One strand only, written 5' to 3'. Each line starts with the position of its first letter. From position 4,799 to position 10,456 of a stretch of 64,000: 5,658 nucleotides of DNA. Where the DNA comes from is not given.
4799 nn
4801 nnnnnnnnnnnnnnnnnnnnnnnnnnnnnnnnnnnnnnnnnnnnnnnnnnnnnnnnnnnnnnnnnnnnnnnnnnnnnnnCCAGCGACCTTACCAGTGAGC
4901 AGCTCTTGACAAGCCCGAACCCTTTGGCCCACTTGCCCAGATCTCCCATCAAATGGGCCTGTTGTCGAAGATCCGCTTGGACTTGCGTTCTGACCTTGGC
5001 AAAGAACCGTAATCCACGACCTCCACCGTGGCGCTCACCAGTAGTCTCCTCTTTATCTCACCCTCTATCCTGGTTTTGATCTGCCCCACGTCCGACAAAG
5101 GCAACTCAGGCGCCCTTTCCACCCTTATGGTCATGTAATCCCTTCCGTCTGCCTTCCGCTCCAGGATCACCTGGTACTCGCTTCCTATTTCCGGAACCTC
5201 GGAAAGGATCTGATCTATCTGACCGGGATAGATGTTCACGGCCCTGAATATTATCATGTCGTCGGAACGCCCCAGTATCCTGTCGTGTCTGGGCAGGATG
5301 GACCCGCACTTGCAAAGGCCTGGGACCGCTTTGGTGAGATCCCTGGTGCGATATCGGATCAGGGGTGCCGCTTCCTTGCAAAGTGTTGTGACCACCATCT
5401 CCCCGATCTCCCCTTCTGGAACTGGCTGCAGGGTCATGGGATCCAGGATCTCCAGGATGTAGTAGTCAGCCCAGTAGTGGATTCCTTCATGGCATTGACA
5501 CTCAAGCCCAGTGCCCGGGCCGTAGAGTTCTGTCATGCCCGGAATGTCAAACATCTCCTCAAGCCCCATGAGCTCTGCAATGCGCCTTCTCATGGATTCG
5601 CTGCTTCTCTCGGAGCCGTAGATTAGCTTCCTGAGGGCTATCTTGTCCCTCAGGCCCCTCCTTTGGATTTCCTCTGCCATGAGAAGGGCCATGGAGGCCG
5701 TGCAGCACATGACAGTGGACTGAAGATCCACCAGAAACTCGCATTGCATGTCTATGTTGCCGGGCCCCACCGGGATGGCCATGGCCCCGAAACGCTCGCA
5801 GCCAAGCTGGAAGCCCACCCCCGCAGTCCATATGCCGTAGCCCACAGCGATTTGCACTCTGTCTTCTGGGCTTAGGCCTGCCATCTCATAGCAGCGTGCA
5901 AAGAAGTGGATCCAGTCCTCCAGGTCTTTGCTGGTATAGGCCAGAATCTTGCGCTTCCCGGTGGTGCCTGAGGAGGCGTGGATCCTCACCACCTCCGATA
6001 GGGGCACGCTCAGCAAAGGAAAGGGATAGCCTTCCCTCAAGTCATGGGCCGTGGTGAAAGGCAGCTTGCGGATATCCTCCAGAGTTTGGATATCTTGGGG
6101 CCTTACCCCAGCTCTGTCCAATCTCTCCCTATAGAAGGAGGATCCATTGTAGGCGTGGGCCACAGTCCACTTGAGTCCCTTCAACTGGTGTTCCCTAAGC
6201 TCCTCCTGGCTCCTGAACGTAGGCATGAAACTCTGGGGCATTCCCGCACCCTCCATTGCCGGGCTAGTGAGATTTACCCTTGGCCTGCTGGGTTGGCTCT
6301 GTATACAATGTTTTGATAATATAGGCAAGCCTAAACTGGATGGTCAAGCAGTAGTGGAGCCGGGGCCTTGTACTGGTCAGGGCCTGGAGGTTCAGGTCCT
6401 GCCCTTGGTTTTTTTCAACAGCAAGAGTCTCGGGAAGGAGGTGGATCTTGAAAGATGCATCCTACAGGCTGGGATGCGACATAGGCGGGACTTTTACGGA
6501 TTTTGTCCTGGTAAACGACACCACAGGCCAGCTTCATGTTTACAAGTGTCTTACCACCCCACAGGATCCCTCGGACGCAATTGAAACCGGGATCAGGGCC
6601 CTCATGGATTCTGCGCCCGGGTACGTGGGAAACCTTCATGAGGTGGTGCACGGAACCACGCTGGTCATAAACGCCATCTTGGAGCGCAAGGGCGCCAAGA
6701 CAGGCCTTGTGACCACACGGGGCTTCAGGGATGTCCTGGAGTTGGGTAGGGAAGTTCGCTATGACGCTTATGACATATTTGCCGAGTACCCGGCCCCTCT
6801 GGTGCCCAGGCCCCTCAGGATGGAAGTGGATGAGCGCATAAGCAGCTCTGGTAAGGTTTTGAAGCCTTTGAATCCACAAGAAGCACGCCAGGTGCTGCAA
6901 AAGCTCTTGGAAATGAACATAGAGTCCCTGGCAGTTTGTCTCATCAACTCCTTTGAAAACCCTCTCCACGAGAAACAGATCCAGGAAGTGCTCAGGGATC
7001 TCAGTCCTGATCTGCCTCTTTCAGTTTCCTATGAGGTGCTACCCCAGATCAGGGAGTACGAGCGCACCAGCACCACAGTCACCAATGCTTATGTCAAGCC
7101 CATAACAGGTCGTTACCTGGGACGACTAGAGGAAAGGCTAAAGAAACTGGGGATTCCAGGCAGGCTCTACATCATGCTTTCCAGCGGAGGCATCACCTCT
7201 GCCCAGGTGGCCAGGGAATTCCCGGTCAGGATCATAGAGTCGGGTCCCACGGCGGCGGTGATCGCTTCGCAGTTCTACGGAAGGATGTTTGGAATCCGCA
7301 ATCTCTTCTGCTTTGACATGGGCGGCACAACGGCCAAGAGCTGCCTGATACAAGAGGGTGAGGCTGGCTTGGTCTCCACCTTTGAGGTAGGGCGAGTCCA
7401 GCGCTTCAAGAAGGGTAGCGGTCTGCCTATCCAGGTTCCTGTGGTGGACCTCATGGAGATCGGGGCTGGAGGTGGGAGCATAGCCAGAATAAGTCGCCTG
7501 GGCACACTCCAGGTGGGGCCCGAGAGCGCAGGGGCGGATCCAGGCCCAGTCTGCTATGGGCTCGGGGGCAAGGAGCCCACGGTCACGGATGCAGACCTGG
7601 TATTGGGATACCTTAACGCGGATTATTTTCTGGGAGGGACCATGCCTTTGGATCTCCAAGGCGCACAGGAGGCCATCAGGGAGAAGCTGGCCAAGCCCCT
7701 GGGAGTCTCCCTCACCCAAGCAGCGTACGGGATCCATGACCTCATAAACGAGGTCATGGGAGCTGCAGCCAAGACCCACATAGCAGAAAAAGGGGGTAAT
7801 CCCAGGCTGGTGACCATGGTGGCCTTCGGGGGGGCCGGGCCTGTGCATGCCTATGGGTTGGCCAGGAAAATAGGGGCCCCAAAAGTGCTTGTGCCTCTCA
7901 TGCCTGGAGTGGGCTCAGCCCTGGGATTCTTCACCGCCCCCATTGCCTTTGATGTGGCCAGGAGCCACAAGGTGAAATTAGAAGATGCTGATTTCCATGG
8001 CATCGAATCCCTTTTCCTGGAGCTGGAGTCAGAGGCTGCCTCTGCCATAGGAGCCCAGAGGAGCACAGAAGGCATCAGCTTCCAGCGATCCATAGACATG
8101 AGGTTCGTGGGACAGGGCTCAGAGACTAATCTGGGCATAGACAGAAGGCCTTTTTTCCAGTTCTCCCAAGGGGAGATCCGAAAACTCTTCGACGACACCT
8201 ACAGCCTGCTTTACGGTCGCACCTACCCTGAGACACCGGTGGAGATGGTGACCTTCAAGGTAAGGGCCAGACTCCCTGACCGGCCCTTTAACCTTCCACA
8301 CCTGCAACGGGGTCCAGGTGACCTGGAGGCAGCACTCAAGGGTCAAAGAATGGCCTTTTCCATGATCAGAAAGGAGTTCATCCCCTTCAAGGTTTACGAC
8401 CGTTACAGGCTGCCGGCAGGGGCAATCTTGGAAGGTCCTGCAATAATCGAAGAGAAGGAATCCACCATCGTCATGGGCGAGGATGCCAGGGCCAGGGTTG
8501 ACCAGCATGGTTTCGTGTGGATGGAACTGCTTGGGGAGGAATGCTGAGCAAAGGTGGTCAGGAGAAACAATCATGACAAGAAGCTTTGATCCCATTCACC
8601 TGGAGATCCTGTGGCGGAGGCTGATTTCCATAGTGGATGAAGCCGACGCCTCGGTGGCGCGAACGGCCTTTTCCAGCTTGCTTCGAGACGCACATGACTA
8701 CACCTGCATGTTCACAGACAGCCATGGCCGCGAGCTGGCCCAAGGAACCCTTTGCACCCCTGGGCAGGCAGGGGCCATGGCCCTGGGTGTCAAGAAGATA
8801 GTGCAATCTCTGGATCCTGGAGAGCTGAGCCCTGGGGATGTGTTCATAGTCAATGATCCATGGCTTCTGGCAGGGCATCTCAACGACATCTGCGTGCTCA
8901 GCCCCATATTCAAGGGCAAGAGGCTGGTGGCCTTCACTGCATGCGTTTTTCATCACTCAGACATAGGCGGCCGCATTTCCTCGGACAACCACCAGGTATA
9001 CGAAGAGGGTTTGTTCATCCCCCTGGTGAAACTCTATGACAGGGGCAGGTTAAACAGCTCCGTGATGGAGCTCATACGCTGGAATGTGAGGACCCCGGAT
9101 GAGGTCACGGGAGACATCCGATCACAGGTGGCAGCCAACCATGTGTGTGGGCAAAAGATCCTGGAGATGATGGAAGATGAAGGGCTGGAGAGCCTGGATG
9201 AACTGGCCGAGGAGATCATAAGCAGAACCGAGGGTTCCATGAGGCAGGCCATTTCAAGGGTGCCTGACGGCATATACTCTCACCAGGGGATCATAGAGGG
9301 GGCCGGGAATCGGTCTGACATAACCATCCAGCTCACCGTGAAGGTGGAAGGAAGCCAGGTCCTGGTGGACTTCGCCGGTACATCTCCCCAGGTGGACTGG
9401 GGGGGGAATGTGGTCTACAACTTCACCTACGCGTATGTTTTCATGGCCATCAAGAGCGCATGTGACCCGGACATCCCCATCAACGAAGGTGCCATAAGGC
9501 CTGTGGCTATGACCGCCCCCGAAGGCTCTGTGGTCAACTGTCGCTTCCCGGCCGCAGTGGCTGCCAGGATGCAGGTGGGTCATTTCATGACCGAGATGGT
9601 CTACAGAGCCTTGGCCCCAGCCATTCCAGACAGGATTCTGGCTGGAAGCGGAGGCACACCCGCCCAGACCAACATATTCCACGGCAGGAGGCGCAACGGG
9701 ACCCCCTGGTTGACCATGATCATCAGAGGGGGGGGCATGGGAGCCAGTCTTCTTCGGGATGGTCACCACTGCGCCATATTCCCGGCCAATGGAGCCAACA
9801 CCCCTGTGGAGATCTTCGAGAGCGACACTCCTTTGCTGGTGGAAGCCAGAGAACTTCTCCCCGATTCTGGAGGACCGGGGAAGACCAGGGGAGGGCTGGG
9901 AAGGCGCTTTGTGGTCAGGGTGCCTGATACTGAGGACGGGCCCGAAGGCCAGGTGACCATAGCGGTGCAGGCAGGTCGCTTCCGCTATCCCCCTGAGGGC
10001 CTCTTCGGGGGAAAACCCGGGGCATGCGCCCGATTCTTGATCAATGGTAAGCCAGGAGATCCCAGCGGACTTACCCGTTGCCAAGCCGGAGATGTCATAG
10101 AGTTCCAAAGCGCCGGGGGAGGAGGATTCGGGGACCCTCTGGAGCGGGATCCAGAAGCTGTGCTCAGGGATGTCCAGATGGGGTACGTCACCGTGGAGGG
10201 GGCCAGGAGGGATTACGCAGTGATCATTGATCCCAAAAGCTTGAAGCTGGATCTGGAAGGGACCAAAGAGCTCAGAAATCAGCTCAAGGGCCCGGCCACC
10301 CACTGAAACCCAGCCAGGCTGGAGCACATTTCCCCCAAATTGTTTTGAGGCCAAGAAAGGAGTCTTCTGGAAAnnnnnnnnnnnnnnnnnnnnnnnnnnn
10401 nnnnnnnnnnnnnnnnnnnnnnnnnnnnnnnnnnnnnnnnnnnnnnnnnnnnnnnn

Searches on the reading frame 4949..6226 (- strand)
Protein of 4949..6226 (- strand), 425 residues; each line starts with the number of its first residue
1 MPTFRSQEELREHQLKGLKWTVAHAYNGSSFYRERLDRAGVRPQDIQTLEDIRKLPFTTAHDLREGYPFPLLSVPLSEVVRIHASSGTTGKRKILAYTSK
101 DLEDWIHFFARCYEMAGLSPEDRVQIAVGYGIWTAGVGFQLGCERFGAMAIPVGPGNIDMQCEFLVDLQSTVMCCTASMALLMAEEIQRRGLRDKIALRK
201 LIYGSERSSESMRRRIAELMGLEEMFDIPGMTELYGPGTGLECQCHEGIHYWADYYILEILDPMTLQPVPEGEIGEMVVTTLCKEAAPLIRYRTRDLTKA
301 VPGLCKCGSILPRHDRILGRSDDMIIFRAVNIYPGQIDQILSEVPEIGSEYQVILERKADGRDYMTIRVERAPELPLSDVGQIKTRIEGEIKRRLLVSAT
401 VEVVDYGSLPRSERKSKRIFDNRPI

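Call 11: search_protein_families(library=pfam, proteins=[window:4949-6226:-])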
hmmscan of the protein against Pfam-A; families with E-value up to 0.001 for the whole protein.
window:4949-6226:- (425 aa): 2 families
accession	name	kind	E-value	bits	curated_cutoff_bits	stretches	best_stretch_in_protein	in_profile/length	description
PF14535.12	AMP-binding_C_2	-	6.9e-27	94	25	1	330-423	2-96/96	AMP-binding enzyme C-terminal domain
PF00501.34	AMP-binding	-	1.6e-12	47.4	29.9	1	79-280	164-375/384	AMP-binding enzyme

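Call 46: search_protein_families(library=ncbifam, proteins=[window:4949-6226:-], max_evalue=1e-10)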
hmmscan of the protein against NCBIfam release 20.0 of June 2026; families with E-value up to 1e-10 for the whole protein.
window:4949-6226:- (425 aa): 6 families
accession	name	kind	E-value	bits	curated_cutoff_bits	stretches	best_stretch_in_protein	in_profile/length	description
TIGR02155.1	PA_CoA_ligase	equivalog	6.2e-122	407.2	646.3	1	6-423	4-422/422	phenylacetate--CoA ligase PaaK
NF041878.1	paak_haloarch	equivalog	3.3e-120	401.6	700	1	6-423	9-427/427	phenylacetate--CoA ligase PaaK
NF045666.1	DVU1553_fam_AMP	equivalog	2.3e-62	211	300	1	6-320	19-330/331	DVU_1553 family AMP-dependent CoA ligase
NF053551.1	FlxY_rubin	equivalog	1.2e-56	192.3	520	1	4-422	3-423/424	flexirubin biosynthesis putative acyl-CoA ligase FlxY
NF041217.1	BagE_FevW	exception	1.3e-37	129.8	800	1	5-413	8-396/424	bagremycin/ferroverdin synthetase BagE/FevW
TIGR03335.1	F390_ftsA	equivalog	5.6e-34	117.6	458.7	1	17-370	21-381/445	coenzyme F390 synthetase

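Call 59: find_homologous_proteins(query=window:4949-6226:-, max_evalue=1e-80)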
Query window:4949-6226:- (425 aa): 7978 proteins with E <= 1e-80 among 8000 candidates; the best 120 are listed.
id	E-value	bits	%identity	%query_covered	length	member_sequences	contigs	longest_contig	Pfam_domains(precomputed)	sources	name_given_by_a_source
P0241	9.0e-288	972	100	100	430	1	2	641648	PF00501.35,PF14535.13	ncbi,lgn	ncbi:MAG: phenylacetate--CoA ligase [bacterium]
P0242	3.1e-285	964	99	100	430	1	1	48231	PF00501.35,PF14535.13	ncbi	-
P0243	2.0e-284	961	98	100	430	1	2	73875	PF00501.35,PF14535.13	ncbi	-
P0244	5.6e-261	884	90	100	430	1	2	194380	PF00501.35,PF14535.13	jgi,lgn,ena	-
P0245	1.5e-258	876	89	100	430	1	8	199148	PF00501.35,PF14535.13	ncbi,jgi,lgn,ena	jgi:phenylacetate-CoA ligase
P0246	5.5e-258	874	89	100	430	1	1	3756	PF00501.35,PF14535.13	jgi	-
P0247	8.7e-256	867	87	100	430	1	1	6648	PF00501.35,PF14535.13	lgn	-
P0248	1.7e-254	862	87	100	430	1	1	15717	PF00501.35,PF14535.13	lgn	-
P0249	7.9e-247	837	84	100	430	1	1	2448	PF00501.35,PF14535.13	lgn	-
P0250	3.4e-245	832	84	100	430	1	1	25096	PF00501.35,PF14535.13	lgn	-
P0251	7.0e-245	831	84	100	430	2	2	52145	PF00501.35,PF14535.13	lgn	-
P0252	3.4e-244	828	83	100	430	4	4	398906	PF00501.35,PF14535.13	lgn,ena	-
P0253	6.8e-244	827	83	100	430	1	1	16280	PF00501.35,PF14535.13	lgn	-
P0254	4.6e-239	811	83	100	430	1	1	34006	PF00501.35,PF14535.13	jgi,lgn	jgi:phenylacetate-CoA ligase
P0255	1.1e-238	810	82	100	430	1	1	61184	PF00501.35,PF14535.13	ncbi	-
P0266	2.3e-231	786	80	100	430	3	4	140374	PF00501.35,PF14535.13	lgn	-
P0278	6.2e-224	762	76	100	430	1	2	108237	PF00501.35,PF14535.13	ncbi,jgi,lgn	jgi:phenylacetate-CoA ligase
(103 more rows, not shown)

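Call 60: find_encoding_contigs(protein=P0251, flank=3000, max_places=1)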
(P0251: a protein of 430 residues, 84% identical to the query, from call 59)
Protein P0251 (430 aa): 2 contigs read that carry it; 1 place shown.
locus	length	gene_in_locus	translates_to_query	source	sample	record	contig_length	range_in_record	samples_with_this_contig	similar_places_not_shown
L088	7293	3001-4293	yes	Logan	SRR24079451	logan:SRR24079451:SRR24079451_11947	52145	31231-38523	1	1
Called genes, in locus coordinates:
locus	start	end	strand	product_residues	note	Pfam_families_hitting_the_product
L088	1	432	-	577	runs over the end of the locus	PF02538:Hydantoinase_B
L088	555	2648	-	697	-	PF05378:Hydant_A_N, PF01968:Hydantoinase_A, PF19278:Hydant_A_C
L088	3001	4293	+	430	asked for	PF00501:AMP-binding, PF14535:AMP-binding_C_2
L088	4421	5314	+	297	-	PF00941:FAD_binding_5, PF03450:CO_deh_flav_C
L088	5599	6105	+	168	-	PF00111:Fer2, PF01799:Fer2_2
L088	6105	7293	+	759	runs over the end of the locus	PF01315:Ald_Xan_dh_C, PF02738:MoCoBD_1, PF20256:MoCoBD_2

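Call 61: find_encoding_contigs(protein=P0266, flank=3000, max_places=1)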
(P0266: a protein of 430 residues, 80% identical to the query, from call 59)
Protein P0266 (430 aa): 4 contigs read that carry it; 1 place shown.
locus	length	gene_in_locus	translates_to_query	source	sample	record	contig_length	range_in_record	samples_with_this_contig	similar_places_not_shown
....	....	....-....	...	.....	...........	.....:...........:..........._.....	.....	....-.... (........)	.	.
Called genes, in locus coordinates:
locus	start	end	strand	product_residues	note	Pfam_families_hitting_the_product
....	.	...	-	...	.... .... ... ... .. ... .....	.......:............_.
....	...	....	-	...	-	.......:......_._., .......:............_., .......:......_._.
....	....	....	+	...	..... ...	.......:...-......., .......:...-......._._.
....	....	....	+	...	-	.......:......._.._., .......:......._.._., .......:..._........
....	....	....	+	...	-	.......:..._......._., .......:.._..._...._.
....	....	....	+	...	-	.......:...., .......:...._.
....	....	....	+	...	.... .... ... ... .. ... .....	?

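Call 62: find_encoding_contigs(protein=P0278, flank=3000, max_places=1)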
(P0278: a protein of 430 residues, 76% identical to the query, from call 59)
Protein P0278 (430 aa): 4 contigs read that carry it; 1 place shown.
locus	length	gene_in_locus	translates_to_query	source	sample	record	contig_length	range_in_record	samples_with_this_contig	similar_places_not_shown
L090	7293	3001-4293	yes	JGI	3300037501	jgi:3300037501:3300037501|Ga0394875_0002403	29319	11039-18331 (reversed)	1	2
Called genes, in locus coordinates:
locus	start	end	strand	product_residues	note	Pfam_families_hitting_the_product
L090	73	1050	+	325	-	PF03480:DctP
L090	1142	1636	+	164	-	PF04290:DctQ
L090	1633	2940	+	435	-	PF06808:DctM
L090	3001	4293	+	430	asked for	PF00501:AMP-binding, PF14535:AMP-binding_C_2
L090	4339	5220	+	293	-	PF00941:FAD_binding_5, PF03450:CO_deh_flav_C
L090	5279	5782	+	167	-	PF00111:Fer2, PF01799:Fer2_2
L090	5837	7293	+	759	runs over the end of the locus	PF01315:Ald_Xan_dh_C, PF02738:MoCoBD_1, PF20256:MoCoBD_2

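Call 63: find_encoding_contigs(protein=P0244, flank=3000, max_places=1)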
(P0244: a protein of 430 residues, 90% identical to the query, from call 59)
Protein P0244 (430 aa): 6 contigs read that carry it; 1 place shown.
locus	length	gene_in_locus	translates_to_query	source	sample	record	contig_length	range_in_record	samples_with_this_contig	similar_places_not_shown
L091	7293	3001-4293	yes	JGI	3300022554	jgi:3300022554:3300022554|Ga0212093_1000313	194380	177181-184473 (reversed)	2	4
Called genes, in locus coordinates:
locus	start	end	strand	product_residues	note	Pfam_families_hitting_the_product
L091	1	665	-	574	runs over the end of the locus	PF02538:Hydantoinase_B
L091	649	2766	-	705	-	PF05378:Hydant_A_N, PF01968:Hydantoinase_A, PF19278:Hydant_A_C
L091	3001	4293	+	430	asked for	PF00501:AMP-binding, PF14535:AMP-binding_C_2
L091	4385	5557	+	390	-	PF13433:Peripla_BP_5, PF13458:Peripla_BP_6, PF01094:ANF_receptor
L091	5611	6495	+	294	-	PF00941:FAD_binding_5, PF03450:CO_deh_flav_C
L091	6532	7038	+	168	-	PF00111:Fer2, PF01799:Fer2_2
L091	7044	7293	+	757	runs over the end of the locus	PF01315:Ald_Xan_dh_C, PF02738:MoCoBD_1, PF20256:MoCoBD_2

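Call 66: find_encoding_contigs(protein=P0241, flank=1500, max_places=2)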
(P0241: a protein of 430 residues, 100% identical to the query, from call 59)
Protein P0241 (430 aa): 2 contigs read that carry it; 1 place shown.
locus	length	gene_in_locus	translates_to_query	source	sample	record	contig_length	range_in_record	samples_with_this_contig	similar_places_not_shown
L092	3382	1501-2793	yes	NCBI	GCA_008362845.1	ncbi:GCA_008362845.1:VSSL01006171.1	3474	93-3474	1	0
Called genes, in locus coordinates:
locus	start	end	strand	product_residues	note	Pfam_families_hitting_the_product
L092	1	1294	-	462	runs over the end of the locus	?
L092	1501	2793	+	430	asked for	PF00501:AMP-binding, PF14535:AMP-binding_C_2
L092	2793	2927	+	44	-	-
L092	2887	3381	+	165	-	?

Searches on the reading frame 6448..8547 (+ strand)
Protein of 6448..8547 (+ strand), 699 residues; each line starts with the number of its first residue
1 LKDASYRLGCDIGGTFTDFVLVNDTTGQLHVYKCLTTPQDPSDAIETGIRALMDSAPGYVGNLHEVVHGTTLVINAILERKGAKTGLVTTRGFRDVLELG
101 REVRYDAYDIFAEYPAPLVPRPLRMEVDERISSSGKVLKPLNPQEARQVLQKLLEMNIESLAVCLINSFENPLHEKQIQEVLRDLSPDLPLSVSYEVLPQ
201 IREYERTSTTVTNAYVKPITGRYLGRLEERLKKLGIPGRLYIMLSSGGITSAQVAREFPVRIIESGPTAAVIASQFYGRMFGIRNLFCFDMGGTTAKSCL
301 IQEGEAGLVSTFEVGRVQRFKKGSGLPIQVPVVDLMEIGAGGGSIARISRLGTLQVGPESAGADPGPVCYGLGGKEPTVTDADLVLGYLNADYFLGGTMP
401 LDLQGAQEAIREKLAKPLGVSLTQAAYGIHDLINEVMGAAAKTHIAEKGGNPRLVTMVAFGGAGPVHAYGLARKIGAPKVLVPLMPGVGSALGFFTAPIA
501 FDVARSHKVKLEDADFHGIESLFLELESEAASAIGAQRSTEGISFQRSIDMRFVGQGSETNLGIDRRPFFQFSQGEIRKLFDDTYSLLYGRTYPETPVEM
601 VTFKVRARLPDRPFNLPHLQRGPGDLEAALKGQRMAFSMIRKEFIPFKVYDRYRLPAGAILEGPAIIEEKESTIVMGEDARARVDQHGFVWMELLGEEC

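Call 11: search_protein_families(library=pfam, proteins=[window:6448-8547:+])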
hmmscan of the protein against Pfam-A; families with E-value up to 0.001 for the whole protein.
window:6448-8547:+ (699 aa): 3 families
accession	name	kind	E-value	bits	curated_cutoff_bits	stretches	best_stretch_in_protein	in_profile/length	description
PF01968.24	Hydantoinase_A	-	3.9e-83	279.5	22.9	1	206-500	1-288/291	Hydantoinase/oxoprolinase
PF05378.19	Hydant_A_N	-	2.1e-51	174.6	25.2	1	7-184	1-174/176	Hydantoinase/oxoprolinase N-terminal region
PF19278.4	Hydant_A_C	-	4.2e-10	39.8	21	1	519-690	14-188/193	Hydantoinase/oxoprolinase C-terminal domain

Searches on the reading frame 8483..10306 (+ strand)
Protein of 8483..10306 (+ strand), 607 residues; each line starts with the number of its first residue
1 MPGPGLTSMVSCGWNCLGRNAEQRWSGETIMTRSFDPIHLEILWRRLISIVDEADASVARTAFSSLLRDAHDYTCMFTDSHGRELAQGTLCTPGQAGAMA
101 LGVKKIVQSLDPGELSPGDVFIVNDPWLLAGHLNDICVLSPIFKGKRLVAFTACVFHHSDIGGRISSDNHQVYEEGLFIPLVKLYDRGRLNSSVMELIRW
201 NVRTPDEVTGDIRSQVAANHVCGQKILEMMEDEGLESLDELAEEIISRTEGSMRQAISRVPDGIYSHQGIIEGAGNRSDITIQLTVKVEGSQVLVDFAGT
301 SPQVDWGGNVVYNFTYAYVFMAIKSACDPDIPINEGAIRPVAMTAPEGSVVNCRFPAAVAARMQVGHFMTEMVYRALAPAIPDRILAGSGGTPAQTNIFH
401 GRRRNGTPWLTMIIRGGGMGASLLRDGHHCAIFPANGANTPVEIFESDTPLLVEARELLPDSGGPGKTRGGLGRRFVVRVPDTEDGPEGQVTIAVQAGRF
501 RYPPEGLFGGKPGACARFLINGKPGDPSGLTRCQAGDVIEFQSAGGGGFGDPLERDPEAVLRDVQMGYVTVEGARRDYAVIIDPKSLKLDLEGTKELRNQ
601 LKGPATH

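Call 11: search_protein_families(library=pfam, proteins=[window:8483-10306:+])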
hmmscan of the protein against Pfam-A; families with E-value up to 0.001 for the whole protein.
window:8483-10306:+ (607 aa): 1 family
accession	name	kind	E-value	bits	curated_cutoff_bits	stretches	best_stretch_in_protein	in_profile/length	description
PF02538.19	Hydantoinase_B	-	1.9e-151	505.5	26.8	1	36-552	1-519/519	Hydantoinase B/oxoprolinase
